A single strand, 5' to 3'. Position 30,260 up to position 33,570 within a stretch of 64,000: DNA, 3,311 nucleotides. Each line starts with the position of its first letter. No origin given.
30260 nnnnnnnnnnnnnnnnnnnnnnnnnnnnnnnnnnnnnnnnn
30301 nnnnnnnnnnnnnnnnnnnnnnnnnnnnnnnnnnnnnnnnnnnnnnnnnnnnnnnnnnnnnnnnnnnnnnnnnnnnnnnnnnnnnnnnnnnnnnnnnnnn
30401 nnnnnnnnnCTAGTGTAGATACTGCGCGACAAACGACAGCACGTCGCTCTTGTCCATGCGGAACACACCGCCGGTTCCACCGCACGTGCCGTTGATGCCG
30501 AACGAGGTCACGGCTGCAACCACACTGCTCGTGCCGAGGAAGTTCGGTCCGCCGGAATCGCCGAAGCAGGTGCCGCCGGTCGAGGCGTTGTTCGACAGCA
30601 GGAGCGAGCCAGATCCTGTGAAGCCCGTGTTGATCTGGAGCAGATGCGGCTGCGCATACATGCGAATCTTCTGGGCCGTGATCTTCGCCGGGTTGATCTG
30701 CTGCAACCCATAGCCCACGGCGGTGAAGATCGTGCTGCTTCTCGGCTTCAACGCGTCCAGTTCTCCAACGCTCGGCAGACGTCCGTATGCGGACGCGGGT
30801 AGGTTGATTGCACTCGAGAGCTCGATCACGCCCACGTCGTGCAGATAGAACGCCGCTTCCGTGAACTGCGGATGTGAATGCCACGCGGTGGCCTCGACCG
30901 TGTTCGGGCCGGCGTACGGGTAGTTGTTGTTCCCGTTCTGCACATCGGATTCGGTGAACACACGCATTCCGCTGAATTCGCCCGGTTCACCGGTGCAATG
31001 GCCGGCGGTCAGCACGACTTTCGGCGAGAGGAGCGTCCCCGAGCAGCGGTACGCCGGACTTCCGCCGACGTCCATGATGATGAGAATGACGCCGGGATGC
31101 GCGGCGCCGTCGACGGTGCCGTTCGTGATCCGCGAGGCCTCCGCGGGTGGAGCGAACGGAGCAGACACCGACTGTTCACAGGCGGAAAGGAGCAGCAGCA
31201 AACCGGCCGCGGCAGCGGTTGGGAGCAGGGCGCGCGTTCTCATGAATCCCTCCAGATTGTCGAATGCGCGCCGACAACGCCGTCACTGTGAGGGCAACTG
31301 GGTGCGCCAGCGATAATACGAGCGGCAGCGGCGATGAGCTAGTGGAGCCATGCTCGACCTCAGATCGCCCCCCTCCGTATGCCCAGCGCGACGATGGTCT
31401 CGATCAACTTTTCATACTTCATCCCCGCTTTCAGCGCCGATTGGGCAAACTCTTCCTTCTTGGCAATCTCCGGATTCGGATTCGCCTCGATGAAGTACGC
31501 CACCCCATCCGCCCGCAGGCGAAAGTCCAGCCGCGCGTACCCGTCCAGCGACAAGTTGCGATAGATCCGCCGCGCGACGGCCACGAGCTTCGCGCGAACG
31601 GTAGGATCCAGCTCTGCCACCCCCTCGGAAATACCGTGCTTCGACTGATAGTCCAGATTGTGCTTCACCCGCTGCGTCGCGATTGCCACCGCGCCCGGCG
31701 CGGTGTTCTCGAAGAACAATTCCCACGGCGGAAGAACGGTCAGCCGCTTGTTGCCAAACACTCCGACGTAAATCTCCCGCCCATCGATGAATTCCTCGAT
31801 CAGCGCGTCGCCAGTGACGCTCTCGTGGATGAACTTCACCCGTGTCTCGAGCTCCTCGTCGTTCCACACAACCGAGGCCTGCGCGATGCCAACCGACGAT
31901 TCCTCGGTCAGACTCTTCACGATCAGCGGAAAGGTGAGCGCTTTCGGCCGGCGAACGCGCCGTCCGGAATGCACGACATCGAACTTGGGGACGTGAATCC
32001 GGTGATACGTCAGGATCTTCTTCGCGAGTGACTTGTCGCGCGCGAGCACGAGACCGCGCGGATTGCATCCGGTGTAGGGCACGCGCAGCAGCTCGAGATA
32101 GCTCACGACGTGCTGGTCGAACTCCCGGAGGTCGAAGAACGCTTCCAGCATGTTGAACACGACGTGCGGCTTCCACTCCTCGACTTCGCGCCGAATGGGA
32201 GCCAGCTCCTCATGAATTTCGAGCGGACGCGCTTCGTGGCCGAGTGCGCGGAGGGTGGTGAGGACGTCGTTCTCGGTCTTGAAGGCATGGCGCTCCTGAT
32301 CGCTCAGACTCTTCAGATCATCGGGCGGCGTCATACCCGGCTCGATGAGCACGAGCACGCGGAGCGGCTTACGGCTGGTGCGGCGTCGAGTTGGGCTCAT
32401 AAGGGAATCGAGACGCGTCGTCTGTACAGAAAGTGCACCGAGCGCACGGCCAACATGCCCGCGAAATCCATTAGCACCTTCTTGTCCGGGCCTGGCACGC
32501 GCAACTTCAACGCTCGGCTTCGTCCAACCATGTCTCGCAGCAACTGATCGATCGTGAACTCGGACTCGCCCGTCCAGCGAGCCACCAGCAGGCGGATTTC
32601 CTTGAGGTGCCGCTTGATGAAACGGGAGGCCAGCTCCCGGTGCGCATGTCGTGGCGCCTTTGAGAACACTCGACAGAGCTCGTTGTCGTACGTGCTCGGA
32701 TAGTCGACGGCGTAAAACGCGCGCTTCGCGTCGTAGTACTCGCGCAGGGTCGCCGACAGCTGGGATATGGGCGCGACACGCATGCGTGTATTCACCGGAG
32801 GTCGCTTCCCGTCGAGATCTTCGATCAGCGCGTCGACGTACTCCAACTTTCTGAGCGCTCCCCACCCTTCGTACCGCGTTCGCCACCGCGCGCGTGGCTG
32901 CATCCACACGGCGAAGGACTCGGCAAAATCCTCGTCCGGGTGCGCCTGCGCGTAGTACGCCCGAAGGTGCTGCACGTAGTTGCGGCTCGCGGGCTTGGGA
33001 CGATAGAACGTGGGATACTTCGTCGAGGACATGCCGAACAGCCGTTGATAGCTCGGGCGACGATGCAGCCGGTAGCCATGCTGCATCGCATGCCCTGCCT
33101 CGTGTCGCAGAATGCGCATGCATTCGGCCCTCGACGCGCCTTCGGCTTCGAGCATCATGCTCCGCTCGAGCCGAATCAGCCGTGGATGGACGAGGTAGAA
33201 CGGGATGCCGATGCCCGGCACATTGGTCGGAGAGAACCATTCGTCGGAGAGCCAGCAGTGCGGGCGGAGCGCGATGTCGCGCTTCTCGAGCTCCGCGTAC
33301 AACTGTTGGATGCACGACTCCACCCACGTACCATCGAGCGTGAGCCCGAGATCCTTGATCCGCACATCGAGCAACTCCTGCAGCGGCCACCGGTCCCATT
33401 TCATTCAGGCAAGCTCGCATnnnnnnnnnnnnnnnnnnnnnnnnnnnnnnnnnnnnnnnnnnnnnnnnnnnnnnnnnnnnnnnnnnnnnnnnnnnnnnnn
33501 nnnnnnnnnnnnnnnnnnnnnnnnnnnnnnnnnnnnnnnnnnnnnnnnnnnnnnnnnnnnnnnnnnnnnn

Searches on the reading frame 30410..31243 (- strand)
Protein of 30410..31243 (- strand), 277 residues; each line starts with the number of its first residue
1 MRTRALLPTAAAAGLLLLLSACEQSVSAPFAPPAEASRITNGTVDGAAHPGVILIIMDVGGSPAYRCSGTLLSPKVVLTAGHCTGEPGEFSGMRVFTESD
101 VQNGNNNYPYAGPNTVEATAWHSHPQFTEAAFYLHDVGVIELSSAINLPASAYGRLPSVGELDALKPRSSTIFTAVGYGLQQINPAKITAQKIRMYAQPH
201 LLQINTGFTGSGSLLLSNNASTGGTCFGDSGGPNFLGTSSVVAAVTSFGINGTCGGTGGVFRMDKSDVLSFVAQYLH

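Call 11: search_protein_families(library=pfam, proteins=[window:30410-31243:-], max_evalue=0.001)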
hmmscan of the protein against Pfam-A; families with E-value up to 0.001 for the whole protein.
window:30410-31243:- (277 aa): 1 family
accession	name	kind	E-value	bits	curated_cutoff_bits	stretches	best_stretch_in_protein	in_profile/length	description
PF00089.32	Trypsin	-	2.6e-16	60.5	20.6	1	61-261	22-210/220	Trypsin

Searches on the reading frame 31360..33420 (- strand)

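Call 11: search_protein_families(library=pfam, proteins=[window:31360-33420:-], max_evalue=0.001)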
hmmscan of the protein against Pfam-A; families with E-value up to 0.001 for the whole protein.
window:31360-33420:- (686 aa): 1 family
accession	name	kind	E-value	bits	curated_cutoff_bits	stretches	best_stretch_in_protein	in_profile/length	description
PF07478.18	Dala_Dala_lig_C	-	1.5e-27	96.9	24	1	490-677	22-203/204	D-ala D-ala ligase C-terminus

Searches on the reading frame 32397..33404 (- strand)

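Call 78: search_protein_families(library=pfam, proteins=[window:32397-33404:-], max_evalue=0.001)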
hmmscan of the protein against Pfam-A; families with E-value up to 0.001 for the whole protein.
window:32397-33404:- (335 aa): 1 family
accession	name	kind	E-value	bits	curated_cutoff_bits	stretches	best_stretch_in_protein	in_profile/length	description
PF15887.11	Peptidase_Mx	-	6.1e-07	29.6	27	1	99-169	90-165/236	Putative zinc-binding metallo-peptidase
